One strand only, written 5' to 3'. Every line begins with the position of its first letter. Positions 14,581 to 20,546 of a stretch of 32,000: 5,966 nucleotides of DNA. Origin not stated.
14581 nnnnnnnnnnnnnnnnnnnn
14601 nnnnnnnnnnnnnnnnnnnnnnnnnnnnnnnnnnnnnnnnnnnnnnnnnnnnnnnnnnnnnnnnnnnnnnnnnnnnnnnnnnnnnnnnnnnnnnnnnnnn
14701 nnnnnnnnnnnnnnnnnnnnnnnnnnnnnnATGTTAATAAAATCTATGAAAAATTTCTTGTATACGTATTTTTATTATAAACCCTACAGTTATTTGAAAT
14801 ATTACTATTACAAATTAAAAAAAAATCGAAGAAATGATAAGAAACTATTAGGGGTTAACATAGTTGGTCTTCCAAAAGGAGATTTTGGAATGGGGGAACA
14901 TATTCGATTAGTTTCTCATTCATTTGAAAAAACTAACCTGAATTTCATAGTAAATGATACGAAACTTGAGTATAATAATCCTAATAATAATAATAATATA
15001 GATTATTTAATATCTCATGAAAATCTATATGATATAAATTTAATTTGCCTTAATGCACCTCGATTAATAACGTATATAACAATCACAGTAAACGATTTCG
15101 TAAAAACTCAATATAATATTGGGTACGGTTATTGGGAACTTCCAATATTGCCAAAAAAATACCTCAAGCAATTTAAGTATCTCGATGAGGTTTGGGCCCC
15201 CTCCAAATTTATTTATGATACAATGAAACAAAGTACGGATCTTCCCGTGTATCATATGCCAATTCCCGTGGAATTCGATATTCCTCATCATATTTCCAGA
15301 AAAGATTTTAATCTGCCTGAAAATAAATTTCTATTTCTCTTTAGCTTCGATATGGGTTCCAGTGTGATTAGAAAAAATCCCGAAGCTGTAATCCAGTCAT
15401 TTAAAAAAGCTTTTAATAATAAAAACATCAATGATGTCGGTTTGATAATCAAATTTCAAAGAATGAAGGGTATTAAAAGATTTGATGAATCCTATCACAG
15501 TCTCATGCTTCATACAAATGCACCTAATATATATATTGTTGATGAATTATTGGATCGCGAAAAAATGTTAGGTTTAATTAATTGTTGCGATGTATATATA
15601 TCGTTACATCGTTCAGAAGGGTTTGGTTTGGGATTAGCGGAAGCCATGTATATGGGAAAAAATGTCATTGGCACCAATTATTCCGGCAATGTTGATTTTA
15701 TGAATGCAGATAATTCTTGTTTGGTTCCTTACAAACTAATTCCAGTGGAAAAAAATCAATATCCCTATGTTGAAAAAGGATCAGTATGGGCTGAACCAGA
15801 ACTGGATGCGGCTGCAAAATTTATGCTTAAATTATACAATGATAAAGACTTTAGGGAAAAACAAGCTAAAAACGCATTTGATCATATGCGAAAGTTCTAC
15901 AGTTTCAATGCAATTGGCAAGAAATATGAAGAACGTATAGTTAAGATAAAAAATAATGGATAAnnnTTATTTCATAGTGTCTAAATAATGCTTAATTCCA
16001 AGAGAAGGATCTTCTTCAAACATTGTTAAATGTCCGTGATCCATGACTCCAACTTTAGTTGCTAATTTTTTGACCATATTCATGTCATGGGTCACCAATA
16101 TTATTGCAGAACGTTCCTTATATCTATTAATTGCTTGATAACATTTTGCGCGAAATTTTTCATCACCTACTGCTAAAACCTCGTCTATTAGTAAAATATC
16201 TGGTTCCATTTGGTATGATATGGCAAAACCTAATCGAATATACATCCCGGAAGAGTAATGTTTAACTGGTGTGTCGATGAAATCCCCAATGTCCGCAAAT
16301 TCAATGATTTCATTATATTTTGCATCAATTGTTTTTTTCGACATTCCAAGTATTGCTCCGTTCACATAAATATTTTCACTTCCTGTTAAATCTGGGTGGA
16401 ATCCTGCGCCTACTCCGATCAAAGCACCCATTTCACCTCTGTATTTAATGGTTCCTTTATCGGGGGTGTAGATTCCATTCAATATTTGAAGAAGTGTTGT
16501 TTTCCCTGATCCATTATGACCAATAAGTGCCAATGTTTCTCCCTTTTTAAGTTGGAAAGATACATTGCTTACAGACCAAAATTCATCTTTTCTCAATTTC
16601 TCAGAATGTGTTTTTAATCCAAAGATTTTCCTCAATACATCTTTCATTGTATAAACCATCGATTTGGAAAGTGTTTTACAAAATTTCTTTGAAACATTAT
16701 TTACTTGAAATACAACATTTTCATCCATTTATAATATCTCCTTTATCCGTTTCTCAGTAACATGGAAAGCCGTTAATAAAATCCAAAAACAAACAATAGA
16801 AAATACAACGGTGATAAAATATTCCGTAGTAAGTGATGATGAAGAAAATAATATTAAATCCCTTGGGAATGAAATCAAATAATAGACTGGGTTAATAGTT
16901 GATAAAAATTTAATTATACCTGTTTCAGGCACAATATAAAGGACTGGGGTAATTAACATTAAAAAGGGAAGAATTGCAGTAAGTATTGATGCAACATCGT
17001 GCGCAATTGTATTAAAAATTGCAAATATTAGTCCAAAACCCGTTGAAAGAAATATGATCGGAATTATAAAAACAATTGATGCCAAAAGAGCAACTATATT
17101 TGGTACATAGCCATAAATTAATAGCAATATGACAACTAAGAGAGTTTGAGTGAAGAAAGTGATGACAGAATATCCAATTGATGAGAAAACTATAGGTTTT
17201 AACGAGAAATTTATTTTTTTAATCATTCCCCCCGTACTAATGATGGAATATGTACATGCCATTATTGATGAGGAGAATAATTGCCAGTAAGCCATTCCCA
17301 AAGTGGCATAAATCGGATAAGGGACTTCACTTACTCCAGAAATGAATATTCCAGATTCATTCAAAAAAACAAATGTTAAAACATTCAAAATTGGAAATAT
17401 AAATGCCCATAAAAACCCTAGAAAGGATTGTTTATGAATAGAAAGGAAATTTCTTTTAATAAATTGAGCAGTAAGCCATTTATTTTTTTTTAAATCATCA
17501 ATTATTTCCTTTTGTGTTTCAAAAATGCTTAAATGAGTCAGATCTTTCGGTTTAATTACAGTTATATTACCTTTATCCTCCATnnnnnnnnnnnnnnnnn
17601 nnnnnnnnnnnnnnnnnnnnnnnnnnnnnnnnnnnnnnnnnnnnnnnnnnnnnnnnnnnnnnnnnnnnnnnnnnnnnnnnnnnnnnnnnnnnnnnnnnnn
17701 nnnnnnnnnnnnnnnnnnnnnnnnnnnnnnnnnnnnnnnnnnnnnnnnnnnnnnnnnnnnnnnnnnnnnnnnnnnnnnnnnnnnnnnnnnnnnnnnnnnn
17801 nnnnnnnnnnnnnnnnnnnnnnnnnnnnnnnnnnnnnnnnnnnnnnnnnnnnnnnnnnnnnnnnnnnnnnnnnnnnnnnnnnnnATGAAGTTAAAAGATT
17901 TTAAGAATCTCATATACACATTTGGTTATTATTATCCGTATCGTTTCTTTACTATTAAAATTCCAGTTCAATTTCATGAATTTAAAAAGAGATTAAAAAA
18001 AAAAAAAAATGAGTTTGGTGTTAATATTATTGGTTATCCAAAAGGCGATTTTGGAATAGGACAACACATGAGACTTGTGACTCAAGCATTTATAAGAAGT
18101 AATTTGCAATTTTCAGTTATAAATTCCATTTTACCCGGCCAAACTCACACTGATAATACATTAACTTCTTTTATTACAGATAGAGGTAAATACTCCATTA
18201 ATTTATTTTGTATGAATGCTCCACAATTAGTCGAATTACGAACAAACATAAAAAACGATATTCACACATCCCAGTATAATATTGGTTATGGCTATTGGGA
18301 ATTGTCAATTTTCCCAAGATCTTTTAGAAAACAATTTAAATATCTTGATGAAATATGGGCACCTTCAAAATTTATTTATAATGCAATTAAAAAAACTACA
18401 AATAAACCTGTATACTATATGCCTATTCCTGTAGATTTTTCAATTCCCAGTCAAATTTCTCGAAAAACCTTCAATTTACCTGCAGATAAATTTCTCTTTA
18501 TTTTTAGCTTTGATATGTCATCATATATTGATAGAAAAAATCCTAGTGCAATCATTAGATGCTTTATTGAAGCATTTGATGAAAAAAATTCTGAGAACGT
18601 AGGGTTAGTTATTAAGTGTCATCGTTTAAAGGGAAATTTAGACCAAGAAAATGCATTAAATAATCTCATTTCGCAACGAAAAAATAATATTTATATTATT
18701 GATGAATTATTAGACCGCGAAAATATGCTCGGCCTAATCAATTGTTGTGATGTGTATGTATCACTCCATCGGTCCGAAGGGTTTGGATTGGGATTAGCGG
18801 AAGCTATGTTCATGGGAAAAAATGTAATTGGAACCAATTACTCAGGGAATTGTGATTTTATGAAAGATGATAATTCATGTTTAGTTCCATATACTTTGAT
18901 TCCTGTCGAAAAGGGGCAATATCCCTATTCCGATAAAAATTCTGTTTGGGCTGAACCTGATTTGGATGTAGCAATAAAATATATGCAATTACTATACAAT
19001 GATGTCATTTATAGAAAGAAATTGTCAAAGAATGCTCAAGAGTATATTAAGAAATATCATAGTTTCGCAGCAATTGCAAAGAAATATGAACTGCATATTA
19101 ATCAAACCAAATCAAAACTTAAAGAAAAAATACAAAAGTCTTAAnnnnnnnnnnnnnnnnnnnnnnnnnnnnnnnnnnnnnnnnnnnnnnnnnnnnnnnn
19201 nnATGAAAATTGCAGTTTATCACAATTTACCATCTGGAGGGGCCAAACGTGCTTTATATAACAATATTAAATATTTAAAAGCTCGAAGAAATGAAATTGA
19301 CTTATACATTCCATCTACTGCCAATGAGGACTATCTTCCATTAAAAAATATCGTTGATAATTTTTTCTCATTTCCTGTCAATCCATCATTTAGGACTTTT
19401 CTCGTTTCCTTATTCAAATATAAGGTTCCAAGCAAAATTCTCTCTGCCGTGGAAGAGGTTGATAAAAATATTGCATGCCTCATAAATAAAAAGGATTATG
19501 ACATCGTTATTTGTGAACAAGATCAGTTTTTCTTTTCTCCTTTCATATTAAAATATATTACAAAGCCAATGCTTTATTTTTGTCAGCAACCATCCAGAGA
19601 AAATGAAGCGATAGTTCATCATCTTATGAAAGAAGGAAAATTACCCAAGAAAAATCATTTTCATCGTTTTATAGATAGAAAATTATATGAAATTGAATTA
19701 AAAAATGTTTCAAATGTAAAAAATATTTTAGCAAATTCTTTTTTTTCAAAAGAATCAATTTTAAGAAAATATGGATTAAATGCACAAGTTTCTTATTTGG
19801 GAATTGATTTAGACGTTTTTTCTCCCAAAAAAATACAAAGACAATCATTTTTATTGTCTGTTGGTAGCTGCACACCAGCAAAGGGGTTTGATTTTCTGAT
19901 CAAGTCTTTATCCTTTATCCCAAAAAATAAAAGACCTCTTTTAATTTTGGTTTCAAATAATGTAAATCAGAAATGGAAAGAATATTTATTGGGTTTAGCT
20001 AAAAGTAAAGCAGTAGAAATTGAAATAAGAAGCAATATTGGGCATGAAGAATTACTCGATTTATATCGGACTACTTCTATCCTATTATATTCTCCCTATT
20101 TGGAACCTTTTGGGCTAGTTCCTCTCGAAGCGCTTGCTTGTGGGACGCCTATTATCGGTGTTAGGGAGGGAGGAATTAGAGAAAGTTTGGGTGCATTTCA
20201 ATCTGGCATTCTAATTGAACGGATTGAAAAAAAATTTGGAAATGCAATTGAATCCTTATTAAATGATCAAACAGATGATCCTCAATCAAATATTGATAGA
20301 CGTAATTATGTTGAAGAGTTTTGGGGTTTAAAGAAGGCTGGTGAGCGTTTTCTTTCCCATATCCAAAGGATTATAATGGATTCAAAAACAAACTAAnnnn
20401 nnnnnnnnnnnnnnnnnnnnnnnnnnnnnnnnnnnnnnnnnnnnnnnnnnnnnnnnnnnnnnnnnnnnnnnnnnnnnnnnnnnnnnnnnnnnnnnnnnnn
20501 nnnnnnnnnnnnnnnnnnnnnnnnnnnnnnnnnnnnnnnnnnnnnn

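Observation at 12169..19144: Three GT4 paralogs with mosaic nucleotide identity, including a 114-nt perfect inverted repeat: gene conversion and inversion/deletion potential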

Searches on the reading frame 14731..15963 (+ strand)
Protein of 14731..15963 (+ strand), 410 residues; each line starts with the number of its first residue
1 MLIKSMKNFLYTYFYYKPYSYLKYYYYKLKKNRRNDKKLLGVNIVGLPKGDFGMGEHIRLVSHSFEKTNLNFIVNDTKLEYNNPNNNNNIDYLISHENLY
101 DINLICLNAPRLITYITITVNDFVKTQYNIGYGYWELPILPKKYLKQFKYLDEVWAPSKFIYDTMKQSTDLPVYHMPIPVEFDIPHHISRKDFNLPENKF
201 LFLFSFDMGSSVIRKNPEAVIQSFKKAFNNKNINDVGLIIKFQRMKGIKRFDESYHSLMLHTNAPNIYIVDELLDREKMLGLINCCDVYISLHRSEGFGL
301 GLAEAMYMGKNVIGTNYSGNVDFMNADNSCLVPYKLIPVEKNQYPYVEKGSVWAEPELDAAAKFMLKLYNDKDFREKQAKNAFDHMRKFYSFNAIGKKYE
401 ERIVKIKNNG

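Call 5: search_protein_families(library=pfam, proteins=[window:14731-15963:+], max_evalue=0.01)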
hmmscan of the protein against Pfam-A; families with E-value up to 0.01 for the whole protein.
window:14731-15963:+ (410 aa): 2 families
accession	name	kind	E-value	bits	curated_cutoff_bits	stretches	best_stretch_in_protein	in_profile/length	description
PF00534.26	Glycos_transf_1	-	6.7e-11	42.5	26.4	1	189-382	5-169/172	Glycosyl transferases group 1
PF13692.12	Glyco_trans_1_4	-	7.8e-07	29.9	27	1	264-333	58-125/142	Glycosyl transferases group 1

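Call 21: find_homologous_proteins(query=window:14731-15963:+)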
Query window:14731-15963:+ (410 aa): 2667 proteins with E <= 0.001 among 5394 candidates; the best 120 are listed.
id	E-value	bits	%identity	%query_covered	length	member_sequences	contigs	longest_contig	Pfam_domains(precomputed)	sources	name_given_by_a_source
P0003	6.9e-278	939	100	100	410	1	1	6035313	PF00534.27,PF13692.13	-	-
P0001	1.8e-153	529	60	96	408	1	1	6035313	PF00534.27,PF13692.13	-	-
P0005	7.5e-152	524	58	99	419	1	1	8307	PF00534.27,PF13692.13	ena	-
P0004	1.1e-150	520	56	100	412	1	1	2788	PF00534.27,PF13692.13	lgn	-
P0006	2.5e-148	512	57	100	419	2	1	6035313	PF00534.27,PF13692.13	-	-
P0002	8.2e-142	491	57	91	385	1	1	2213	PF00534.27,PF13692.13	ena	-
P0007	2.5e-138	479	56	90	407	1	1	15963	PF00534.27,PF13692.13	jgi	jgi:glycosyltransferase involved in cell wall biosynthesis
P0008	6.3e-132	458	53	100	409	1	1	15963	PF00534.27,PF13692.13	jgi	jgi:glycosyltransferase involved in cell wall biosynthesis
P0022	7.2e-115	402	48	96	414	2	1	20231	PF00534.27,PF13692.13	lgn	-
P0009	1.6e-111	391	48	92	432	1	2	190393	PF00534.27,PF13692.13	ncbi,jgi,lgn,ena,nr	ncbi:MAG TPA: glycosyltransferase family 4 protein [Cytophagaceae bacterium]|jgi:glycosyltransferase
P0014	3.2e-111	390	49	90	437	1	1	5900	PF00534.27,PF13692.13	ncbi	-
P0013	1.8e-110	388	48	89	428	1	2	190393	PF00534.27,PF13692.13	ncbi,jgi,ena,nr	ncbi:MAG TPA: glycosyltransferase [Cytophagaceae bacterium]|jgi:glycosyltransferase involved in cell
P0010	9.4e-110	385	48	91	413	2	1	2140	PF00534.27,PF13692.13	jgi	jgi:glycosyltransferase involved in cell wall biosynthesis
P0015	5.8e-109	383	49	89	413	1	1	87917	PF00534.27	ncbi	-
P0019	1.6e-108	381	46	94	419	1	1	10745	PF00534.27,PF13692.13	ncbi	-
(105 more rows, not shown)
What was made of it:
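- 14731..15963 (+): P2, a GT4 paralog of 410 aa, transcribed divergently from GT90/P1. Nothing in the 5.8-billion-protein collection is closer to it than its own paralog P1 at 60% (call 21).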

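Call 30: search_protein_families(library=ncbifam, proteins=[window:14731-15963:+], max_evalue=0.001)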
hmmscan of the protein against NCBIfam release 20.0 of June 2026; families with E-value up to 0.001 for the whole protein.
window:14731-15963:+ (410 aa): 3 families
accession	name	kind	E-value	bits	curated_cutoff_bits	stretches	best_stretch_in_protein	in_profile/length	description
TIGR02918.1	TIGR02918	equivalog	2.7e-05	23.1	574.6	1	276-338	383-447/500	accessory Sec system glycosyltransferase GtfA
NF053787.1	GlcN_PG_synth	equivalog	0.00011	21.1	480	1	246-318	217-294/361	N-acetylglucosaminyl phosphatidylglycerol synthase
TIGR03999.1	thiol_BshA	equivalog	0.00022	20.3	273.7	0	278-327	265-314/375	N-acetyl-alpha-D-glucosaminyl L-malate synthase BshA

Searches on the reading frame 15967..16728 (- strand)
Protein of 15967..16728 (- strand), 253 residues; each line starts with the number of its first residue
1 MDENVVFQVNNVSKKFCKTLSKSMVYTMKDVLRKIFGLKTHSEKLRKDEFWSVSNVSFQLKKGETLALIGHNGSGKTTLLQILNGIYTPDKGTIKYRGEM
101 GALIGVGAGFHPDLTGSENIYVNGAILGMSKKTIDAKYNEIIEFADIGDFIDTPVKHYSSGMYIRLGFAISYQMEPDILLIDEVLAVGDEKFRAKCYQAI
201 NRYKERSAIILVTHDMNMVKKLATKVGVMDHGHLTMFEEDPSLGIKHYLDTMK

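Call 5: search_protein_families(library=pfam, proteins=[window:15967-16728:-], max_evalue=0.01)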
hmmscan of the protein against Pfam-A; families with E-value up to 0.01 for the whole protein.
window:15967-16728:- (253 aa): 7 families
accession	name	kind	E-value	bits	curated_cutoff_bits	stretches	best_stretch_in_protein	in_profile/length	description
PF00005.33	ABC_tran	-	8e-23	82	25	1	54-184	2-135/137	ABC transporter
PF02463.25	SMC_N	-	3e-08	33.8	40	1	164-230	147-213/220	RecF/RecN/SMC N terminal domain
PF13304.12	AAA_21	-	2.3e-06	28.3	27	1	67-86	3-22/304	AAA domain, putative AbiEii toxin, Type IV TA system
PF13175.12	AAA_15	-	0.00017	21.7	32.1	1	52-90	13-50/374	AAA ATPase domain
PF13555.12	AAA_29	-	0.00057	20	27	1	57-91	16-50/61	P-loop containing region of AAA domain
PF13476.12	AAA_23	-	0.00076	20.6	27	1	50-89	7-45/201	AAA domain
PF03193.22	RsgA_GTPase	-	0.0096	16.2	30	0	40-89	84-132/174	RsgA GTPase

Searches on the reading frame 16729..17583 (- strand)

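Call 5: search_protein_families(library=pfam, proteins=[window:16729-17583:-], max_evalue=0.01)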
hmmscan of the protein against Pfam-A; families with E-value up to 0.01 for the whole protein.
window:16729-17583:- (284 aa): 1 family
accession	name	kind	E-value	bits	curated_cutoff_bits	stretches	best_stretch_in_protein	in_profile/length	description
PF01061.29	ABC2_membrane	-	3.1e-10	40.4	26.9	1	41-238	6-204/211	ABC-2 type transporter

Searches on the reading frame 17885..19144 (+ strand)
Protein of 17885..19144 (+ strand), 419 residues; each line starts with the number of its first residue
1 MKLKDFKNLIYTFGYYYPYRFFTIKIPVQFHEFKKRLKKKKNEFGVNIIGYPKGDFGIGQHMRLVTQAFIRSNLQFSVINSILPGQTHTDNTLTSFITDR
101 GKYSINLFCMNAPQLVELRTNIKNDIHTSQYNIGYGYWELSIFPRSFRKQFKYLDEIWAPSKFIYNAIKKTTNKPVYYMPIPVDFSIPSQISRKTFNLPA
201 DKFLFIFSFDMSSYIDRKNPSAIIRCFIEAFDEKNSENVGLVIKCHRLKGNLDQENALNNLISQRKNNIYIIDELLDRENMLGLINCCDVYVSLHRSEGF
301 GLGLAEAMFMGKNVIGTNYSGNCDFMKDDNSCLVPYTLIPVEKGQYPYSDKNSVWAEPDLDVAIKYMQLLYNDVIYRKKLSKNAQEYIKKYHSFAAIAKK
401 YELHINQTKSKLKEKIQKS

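Call 5: search_protein_families(library=pfam, proteins=[window:17885-19144:+], max_evalue=0.01)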
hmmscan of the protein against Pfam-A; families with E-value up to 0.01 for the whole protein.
window:17885-19144:+ (419 aa): 2 families
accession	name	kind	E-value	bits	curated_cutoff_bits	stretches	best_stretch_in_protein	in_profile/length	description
PF00534.26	Glycos_transf_1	-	1.2e-10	41.6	26.4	1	227-330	33-135/172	Glycosyl transferases group 1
PF13692.12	Glyco_trans_1_4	-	5.2e-09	36.9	27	1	226-335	19-125/142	Glycosyl transferases group 1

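Call 30: search_protein_families(library=ncbifam, proteins=[window:17885-19144:+], max_evalue=0.001)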
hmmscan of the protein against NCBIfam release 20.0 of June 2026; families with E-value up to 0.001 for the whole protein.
window:17885-19144:+ (419 aa): 6 families
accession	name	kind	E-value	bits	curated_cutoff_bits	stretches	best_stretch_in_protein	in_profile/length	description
TIGR02918.1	TIGR02918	equivalog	2e-08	33.4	574.6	1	250-337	357-444/500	accessory Sec system glycosyltransferase GtfA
NF053787.1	GlcN_PG_synth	equivalog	9.5e-05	21.4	480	0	263-320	237-294/361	N-acetylglucosaminyl phosphatidylglycerol synthase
TIGR02149.1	glgA_Coryne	subfamily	0.00017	20.9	302.4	1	261-400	257-382/391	glycogen synthase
TIGR03999.1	thiol_BshA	equivalog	0.00041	19.4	273.7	0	278-331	263-316/375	N-acetyl-alpha-D-glucosaminyl L-malate synthase BshA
TIGR03088.1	stp2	hypoth_equivalog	0.00065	18.8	409.05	0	221-334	210-320/374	TIGR03088 family PEP-CTERM/XrtA system glycosyltransferase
NF038295.1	EPS_HpsP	equivalog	0.00093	18.3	550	0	253-317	252-317/388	hormogonium polysaccharide biosynthesis glycosyltransferase HpsP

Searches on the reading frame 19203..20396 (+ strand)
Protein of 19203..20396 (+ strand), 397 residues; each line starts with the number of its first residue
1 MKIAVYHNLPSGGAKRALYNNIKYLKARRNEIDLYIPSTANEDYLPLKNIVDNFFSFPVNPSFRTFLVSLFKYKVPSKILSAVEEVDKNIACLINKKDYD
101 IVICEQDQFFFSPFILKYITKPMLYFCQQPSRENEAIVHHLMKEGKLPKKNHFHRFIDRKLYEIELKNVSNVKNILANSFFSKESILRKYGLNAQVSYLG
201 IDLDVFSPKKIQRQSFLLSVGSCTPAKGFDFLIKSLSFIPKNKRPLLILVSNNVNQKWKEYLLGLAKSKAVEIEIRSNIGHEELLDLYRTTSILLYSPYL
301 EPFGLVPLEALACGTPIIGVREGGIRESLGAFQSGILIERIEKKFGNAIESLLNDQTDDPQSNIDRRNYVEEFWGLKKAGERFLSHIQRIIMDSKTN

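Call 5: search_protein_families(library=pfam, proteins=[window:19203-20396:+], max_evalue=0.01)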
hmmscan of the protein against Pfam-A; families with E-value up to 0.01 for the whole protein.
window:19203-20396:+ (397 aa): 4 families
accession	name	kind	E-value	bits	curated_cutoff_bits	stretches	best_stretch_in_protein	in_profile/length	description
PF00534.26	Glycos_transf_1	-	7.4e-24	84.6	26.4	1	208-359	9-160/172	Glycosyl transferases group 1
PF13692.12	Glyco_trans_1_4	-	8.1e-15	55.8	27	1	217-355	4-142/142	Glycosyl transferases group 1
PF13439.12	Glyco_transf_4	-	1.6e-05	25.4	28.5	1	12-204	2-169/170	Glycosyltransferase Family 4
PF20706.3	GT4-conflict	-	3e-05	23.6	26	1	254-330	244-321/385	Family 4 Glycosyltransferase in conflict systems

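Call 30: search_protein_families(library=ncbifam, proteins=[window:19203-20396:+], max_evalue=0.001)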
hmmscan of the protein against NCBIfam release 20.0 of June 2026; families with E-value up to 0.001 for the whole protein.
window:19203-20396:+ (397 aa): 20 families
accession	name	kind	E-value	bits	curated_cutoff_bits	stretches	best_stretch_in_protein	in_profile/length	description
TIGR03449.1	mycothiol_MshA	equivalog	5e-15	55.3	462.5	1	170-362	163-376/406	D-inositol-3-phosphate glycosyltransferase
TIGR02149.1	glgA_Coryne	subfamily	8.7e-15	54.7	302.4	1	169-374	142-374/391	glycogen synthase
NF053787.1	GlcN_PG_synth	equivalog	3.8e-13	49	480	1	171-390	143-359/361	N-acetylglucosaminyl phosphatidylglycerol synthase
TIGR04047.1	MSMEG_0565_glyc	hypoth_equivalog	2.1e-10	40.2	259.85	1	152-358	119-344/373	MSMEG_0565 family glycosyltransferase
NF041876.1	EPS_EpsE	equivalog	3.3e-10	39.8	400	1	193-371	187-377/389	exopolysaccharide biosynthesis GT4 family glycosyltransferase EpsE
TIGR03999.1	thiol_BshA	equivalog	1.4e-08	34.1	273.7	1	233-372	218-355/375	N-acetyl-alpha-D-glucosaminyl L-malate synthase BshA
TIGR02472.1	sucr_P_syn_N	equivalog_domain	6.4e-08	31.8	576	1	287-358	333-405/439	sucrose-phosphate synthase, putative, glycosyltransferase domain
NF038255.1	exopoly_VpsD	equivalog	2.6e-06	26.6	300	1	224-353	213-348/381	VpsD family glycosyltransferase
TIGR02095.1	glgA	subfamily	3.7e-06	25.9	328.45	1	214-335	294-420/477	glycogen/starch synthase, ADP-glucose type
NF047684.1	TeichurnBiosyTuaC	equivalog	4e-06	26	550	1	169-386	162-385/391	teichuronic acid biosynthesis protein TuaC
TIGR04063.1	stp3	hypoth_equivalog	5.1e-06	25.6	442.05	1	216-374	215-379/397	TIGR04063 family PEP-CTERM/XrtA system glycosyltransferase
NF038295.1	EPS_HpsP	equivalog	8.6e-06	25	550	1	215-388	208-385/388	hormogonium polysaccharide biosynthesis glycosyltransferase HpsP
NF046085.1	XrtY_assoc_Gly1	equivalog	9.7e-06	24.7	400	1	195-383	204-377/387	XrtY-associated glycosyltransferase XYAG1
TIGR03088.1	stp2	hypoth_equivalog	1.2e-05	24.6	409.05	1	213-385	193-368/374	TIGR03088 family PEP-CTERM/XrtA system glycosyltransferase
NF053513.1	Gtran_IagA_BgsA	equivalog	1.5e-05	24.1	460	0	274-362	219-306/333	LTA glycolipid anchor biosynthesis glycosyltransferase, IagA/BgsA family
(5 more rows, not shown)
